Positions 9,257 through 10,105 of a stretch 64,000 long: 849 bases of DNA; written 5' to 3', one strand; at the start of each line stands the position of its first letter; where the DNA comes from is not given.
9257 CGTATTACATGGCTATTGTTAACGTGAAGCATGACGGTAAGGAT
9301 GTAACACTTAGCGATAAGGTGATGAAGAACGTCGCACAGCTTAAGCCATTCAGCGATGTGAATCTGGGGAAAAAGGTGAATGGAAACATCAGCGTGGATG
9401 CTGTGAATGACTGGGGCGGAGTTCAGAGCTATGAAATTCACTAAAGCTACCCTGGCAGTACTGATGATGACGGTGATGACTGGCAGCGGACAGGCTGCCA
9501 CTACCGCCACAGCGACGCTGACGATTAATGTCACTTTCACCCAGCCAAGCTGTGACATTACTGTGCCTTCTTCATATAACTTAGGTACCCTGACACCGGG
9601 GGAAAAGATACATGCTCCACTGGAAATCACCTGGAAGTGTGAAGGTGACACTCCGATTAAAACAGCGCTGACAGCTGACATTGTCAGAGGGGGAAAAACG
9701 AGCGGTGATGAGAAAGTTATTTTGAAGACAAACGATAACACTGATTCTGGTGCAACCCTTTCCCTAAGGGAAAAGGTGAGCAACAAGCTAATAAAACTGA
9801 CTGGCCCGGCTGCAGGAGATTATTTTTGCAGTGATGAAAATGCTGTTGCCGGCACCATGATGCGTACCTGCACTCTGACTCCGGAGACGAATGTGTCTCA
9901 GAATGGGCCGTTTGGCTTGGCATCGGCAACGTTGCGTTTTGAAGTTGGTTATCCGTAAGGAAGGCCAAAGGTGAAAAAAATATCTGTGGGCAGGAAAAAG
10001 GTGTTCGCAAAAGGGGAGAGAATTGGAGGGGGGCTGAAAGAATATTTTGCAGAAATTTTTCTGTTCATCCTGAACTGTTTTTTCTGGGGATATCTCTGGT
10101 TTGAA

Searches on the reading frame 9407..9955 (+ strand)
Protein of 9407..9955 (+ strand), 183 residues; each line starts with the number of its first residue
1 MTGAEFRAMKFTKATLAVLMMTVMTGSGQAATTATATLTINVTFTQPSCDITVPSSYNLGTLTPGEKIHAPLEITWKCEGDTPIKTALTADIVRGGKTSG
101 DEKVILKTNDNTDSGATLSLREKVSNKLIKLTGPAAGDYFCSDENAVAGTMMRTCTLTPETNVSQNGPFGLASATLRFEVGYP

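Call 6: search_protein_families(library=pfam, proteins=[window:9407-9955:+], max_evalue=0.01)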
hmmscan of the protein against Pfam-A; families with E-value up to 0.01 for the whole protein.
window:9407-9955:+ (183 aa): 0 families

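Call 11: search_protein_families(library=ncbifam, proteins=[window:9407-9955:+], max_evalue=0.1)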
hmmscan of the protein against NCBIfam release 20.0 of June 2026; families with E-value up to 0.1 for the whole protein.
window:9407-9955:+ (183 aa): 1 family
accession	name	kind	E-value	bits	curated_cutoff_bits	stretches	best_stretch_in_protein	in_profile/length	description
NF011821.1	PRK15293.1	equivalog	0.021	14.5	300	1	14-62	11-61/185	fimbrial protein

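Call 31: search_dna_similar(query=window:9407-9955:+, collection=plasmids, mode=protein, max_evalue=0.001, rows=spread, max_rows=30)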
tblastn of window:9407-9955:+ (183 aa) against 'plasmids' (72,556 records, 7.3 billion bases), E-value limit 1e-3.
Records with a match: 510; places in all: 531; records where one place covers at least 80% of the query: 489.
Best place of each record, by identity: 95-99% 11; 80-90% 3; 60-80% 19; <60% 477.
By first word of the organism name: Salmonella 360; Escherichia 147; Citrobacter 2; Shigella 1.
By predicted mobility (MOB-suite, as given by PLSDB): conjugative 325; non-mobilizable 171; mobilizable 14.
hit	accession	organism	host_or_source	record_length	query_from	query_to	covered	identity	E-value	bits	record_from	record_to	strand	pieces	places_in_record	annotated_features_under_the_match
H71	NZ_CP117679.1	Escherichia albertii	whole organism,bird (unidentified ...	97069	1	183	100%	97.3%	3e-108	346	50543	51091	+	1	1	hypothetical protein | fimbrial chaperone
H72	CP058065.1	Escherichia coli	culture,Pooled pig faecal samples ...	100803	1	183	100%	65.0%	1e-58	204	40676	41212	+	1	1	F18 fimbrial protein FedE | fimbrial chaperone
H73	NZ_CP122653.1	Escherichia coli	Sus scrofa,feces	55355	1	183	100%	56.8%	3e-52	185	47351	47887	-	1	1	fedE: F18 fimbrial subunit FedE | fedD: F18 fimbrial chaperone FedD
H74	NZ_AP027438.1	Escherichia coli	Sus scrofa,cell culture,feces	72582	1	183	100%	56.8%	7e-52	184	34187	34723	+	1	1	fedE: F18 fimbrial subunit FedE | fedD: F18 fimbrial chaperone FedD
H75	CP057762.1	Escherichia coli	culture,Pooled pig faecal samples ...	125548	1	183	100%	56.8%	2e-51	183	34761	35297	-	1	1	fedE: F18 fimbrial subunit FedE | fedD: F18 fimbrial chaperone FedD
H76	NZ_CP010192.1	Escherichia coli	mouse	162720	1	183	100%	43.5%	3e-29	120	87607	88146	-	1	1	fimbrial protein | fimbrial chaperone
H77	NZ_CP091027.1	Escherichia coli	Microbe organism,pig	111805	2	182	99%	38.9%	6e-24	104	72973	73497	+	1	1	hypothetical protein | fimbrial chaperone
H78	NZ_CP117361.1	Salmonella enterica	Bos taurus,Liver, lung, small intestine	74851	9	183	96%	39.9%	2e-18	89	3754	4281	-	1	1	hypothetical protein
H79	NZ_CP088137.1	Salmonella enterica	Cell culture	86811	9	183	96%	39.9%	2e-18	89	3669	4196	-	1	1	fimbrial protein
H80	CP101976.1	Escherichia coli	Microbe organism,goat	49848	1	183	100%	36.8%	4e-24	105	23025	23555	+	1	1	hypothetical protein | fimbrial chaperone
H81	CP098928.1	Escherichia coli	culture,Pooled soil sample collected ...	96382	1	180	98%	32.1%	1e-9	64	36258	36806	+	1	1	fimbrial protein | fimbrial chaperone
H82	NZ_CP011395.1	Salmonella enterica subsp. enterica serovar Enteritidis ...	animal,poultry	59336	1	183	100%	29.4%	4e-13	74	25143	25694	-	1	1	hypothetical protein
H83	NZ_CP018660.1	Salmonella enterica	human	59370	1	183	100%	29.4%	4e-13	74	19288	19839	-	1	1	hypothetical protein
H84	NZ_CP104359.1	Salmonella enterica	-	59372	1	183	100%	29.4%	4e-13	74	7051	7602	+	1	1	hypothetical protein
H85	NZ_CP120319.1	Salmonella enterica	Homo sapiens,human,State of Palestine: ...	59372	1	183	100%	29.4%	4e-13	74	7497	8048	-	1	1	hypothetical protein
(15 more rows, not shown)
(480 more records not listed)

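Call 33: get_annotated_region(hit=H72, flank=6000)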
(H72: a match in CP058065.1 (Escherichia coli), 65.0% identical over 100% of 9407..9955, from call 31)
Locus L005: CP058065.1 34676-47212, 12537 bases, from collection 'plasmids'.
description: Escherichia coli strain RHB02-C19 plasmid pRHB02-C19_3, complete sequence
organism: Escherichia coli (NCBI taxid 562)
taxonomy: Bacteria; Pseudomonadota; Gammaproteobacteria; Enterobacterales; Enterobacteriaceae; Escherichia; Escherichia coli
host: -; source: culture,Pooled pig faecal samples collected from floor of farm; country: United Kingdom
typing (MOB-suite, as given by PLSDB): mobilizable; replicon IncFIB,IncFIC,rep_cluster_2244; relaxase MOBF,MOBF
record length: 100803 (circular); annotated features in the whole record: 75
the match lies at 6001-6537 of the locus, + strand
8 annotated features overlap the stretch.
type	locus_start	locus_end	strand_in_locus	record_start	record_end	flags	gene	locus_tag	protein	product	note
CDS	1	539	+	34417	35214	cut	-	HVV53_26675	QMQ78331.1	ATP-binding protein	-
CDS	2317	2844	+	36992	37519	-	-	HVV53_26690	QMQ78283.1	hypothetical protein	-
CDS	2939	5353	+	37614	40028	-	pefC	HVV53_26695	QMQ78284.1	PefC/AfrB family outer membrane usher protein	-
CDS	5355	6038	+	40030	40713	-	-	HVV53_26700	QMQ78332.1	fimbrial chaperone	-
CDS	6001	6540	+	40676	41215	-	-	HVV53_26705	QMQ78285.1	F18 fimbrial protein FedE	-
CDS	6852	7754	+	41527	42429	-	-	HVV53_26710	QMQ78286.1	adhesin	-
CDS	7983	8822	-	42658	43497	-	-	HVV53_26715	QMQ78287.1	helix-turn-helix transcriptional regulator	-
CDS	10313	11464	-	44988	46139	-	-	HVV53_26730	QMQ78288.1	IS30-like element IS30 family transposase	-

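Call 34: get_annotated_region(hit=H74, flank=6000)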
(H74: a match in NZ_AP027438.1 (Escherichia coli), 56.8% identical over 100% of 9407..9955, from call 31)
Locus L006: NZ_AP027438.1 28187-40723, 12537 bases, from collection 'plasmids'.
description: Escherichia coli strain EC556 isolate EC556 plasmid pEC556_2, complete sequence
organism: Escherichia coli (NCBI taxid 562)
taxonomy: Bacteria; Pseudomonadota; Gammaproteobacteria; Enterobacterales; Enterobacteriaceae; Escherichia; Escherichia coli
host: -; source: Sus scrofa,cell culture,feces; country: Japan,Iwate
typing (MOB-suite, as given by PLSDB): non-mobilizable; replicon IncFIA,IncX1
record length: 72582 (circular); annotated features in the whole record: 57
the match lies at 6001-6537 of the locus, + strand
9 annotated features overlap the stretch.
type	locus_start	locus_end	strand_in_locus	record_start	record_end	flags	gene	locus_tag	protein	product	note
CDS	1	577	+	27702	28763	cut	-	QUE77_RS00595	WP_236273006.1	IS3 family transposase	-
predicted_resistance_gene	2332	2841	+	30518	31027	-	fedA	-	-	F18 fimbrial major subunit FedA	predicted by amrfinderplus; class ; identity 100.0%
CDS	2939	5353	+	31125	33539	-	fedC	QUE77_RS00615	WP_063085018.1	F18 fimbrial usher protein FedC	-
CDS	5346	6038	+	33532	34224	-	fedD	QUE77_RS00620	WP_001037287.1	F18 fimbrial chaperone FedD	-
CDS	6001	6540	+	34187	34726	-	fedE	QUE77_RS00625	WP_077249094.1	F18 fimbrial subunit FedE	-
predicted_resistance_gene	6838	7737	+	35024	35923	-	fedF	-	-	F18 fimbrial adhesin subunit FedF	predicted by amrfinderplus; class ; identity 99.67%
CDS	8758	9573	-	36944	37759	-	-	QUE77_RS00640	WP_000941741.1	helix-turn-helix transcriptional regulator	GO:0006355 - regulation of DNA-templated transcription [Evidence IEA]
CDS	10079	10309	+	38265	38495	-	-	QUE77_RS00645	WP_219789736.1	hypothetical protein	-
CDS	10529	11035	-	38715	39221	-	tpx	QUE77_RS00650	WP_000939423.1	thiol peroxidase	-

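Call 39: get_annotated_region(hit=H76, flank=5000)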
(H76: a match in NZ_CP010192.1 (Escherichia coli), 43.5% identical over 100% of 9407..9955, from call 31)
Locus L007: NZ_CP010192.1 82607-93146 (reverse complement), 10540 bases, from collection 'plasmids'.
description: Escherichia coli strain M8 plasmid A, complete sequence
organism: Escherichia coli (NCBI taxid 562)
taxonomy: Bacteria; Pseudomonadota; Gammaproteobacteria; Enterobacterales; Enterobacteriaceae; Escherichia; Escherichia coli
host: -; source: mouse; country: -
typing (MOB-suite, as given by PLSDB): conjugative; replicon IncFIA,IncFIB,IncFIC; relaxase MOBF; mating-pair formation MPF_F
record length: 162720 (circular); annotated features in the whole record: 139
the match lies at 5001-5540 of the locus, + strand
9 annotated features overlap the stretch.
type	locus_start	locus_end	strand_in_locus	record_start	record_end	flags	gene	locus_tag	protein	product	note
CDS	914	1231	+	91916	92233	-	-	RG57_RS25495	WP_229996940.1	adhesin biosynthesis transcription regulatory family protein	-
CDS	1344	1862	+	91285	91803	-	-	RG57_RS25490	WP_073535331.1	fimbrial protein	-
CDS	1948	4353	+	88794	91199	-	pefC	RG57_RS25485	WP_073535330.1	PefC/AfrB family outer membrane usher protein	-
CDS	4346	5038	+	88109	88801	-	-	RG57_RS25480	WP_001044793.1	fimbrial chaperone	-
CDS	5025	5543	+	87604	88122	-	-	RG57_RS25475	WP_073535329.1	fimbrial protein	-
CDS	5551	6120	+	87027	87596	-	-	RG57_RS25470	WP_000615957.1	hypothetical protein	-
CDS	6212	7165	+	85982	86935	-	-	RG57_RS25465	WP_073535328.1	hypothetical protein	-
CDS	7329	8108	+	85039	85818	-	-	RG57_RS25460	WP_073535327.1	EAL domain-containing protein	-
CDS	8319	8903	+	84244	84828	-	-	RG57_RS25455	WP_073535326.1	lipopolysaccharide core heptose(II)-phosphate phosphatase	-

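Call 40: get_annotated_region(hit=H77, flank=5000)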
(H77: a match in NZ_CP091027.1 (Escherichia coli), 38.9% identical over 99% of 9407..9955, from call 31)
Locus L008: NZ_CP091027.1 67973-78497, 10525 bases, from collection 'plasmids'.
description: Escherichia coli strain STEC383 plasmid p1_STEC383, complete sequence
organism: Escherichia coli (NCBI taxid 562)
taxonomy: Bacteria; Pseudomonadota; Gammaproteobacteria; Enterobacterales; Enterobacteriaceae; Escherichia; Escherichia coli
host: -; source: Microbe organism,pig; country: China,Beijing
typing (MOB-suite, as given by PLSDB): conjugative; replicon IncFIA,IncFIB,IncFIC; relaxase MOBF,MOBF; mating-pair formation MPF_F
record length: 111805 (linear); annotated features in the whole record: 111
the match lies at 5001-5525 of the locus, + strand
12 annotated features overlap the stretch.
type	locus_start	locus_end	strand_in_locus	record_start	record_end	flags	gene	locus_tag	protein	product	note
CDS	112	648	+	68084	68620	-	-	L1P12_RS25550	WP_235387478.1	hypothetical protein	-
CDS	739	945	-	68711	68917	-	-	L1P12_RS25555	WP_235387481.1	hypothetical protein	-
CDS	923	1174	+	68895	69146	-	-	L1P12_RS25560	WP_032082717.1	PapB/FocB family fimbrial expression transcriptional regulator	GO:0006355 - regulation of DNA-templated transcription [Evidence IEA]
CDS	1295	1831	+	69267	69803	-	-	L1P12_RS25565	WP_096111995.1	fimbrial protein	-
CDS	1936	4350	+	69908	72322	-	pefC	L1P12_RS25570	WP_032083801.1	PefC/AfrB family outer membrane usher protein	-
CDS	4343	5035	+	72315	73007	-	-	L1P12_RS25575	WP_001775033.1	fimbrial chaperone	-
CDS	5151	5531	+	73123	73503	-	-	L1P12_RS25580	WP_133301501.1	hypothetical protein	-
CDS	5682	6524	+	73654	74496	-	-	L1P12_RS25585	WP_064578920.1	hypothetical protein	-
predicted_resistance_gene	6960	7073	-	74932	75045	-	astA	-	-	heat-stable enterotoxin EAST1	predicted by amrfinderplus; class ; identity 100.0%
CDS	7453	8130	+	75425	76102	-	tnpA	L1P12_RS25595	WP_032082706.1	IS66-like element accessory protein TnpA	GO:0006313 - DNA transposition [Evidence IEA]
CDS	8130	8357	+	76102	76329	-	tnpB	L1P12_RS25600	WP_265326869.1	IS66 family insertion sequence element accessory protein TnpB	-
CDS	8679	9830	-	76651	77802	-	-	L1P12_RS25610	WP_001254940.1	IS30-like element IS30 family transposase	GO:0006313 - DNA transposition [Evidence IEA]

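Call 41: get_annotated_region(hit=H80, flank=5000)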
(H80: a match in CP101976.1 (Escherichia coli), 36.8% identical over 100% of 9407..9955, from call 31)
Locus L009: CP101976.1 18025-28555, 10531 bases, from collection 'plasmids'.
description: Escherichia coli strain STEC1152 plasmid unnamed1, complete sequence
organism: Escherichia coli (NCBI taxid 562)
taxonomy: Bacteria; Pseudomonadota; Gammaproteobacteria; Enterobacterales; Enterobacteriaceae; Escherichia; Escherichia coli
host: -; source: Microbe organism,goat; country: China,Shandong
typing (MOB-suite, as given by PLSDB): mobilizable; replicon IncFIA,IncFIB,IncFIC; relaxase MOBF
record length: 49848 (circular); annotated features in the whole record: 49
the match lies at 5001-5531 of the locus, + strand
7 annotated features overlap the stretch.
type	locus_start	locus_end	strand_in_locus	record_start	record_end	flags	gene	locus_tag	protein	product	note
CDS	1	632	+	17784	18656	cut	-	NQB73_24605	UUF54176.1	AraC family transcriptional regulator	-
CDS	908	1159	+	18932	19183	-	-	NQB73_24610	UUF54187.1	adhesin biosynthesis transcription regulatory family protein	-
CDS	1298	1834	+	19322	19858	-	-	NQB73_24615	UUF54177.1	hypothetical protein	-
CDS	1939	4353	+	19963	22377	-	pefC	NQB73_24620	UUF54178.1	PefC/AfrB family outer membrane usher protein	-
CDS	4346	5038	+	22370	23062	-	-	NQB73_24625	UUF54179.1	fimbrial chaperone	-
CDS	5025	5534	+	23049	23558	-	-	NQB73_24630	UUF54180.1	hypothetical protein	-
CDS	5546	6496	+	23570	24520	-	-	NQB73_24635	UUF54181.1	hypothetical protein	-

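Call 42: get_annotated_region(hit=H78, flank=5000)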
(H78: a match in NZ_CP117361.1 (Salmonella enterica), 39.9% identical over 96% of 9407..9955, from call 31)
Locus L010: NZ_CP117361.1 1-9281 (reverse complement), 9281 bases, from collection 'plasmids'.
description: Salmonella enterica subsp. enterica serovar Dublin strain RM094 plasmid pRM094_2, complete sequence
organism: Salmonella enterica (NCBI taxid 98360)
taxonomy: Bacteria; Pseudomonadota; Gammaproteobacteria; Enterobacterales; Enterobacteriaceae; Salmonella; Salmonella enterica
host: -; source: Bos taurus,Liver, lung, small intestine; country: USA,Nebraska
typing (MOB-suite, as given by PLSDB): conjugative; replicon IncFII,IncFII,IncX1; relaxase MOBF,MOBP; mating-pair formation MPF_T
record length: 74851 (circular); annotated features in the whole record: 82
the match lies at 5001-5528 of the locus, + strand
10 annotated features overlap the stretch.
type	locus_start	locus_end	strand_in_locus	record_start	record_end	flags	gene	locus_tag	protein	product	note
CDS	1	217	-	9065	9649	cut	-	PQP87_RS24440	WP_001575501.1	hypothetical protein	-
CDS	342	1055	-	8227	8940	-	-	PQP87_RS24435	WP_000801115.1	hypothetical protein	-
CDS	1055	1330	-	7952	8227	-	-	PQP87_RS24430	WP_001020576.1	hypothetical protein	-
CDS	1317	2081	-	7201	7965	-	-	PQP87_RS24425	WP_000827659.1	K88 minor fimbrial subunit faeI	-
CDS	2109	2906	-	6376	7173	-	faeH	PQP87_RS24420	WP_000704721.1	F4 (K88) fimbria minor subunit FaeH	-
CDS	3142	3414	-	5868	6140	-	-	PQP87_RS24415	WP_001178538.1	hypothetical protein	-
CDS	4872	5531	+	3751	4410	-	-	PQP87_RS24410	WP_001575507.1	hypothetical protein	-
CDS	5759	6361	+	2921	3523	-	-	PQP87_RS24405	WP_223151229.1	hypothetical protein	-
CDS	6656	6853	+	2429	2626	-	-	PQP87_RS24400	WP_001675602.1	transposase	GO:0006313 - DNA transposition [Evidence IEA]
CDS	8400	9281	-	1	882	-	repA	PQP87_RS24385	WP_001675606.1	incFII family plasmid replication initiator RepA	GO:0006276 - plasmid maintenance [Evidence IEA]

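Call 58: find_homologous_proteins(query=L006:6838-7734:+, max_evalue=0.001)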
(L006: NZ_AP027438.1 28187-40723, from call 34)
Query L006:6838-7734:+ (299 aa): 3 proteins with E <= 0.001 among 1719 candidates.
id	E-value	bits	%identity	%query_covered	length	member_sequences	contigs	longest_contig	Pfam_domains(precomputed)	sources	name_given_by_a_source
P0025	7.7e-186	634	96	100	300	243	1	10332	-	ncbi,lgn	ncbi:TPA: F18 fimbrial adhesin subunit FedF [Escherichia coli]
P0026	3.5e-172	589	88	100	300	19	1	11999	-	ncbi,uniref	ncbi:adhesin [Escherichia coli]|uniref:adhesin n=1 Tax=Escherichia coli TaxID=562 RepID=UPI00358DA63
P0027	6.7e-153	526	80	100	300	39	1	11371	-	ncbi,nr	ncbi:adhesin [Escherichia coli]|nr:adhesin [Escherichia coli]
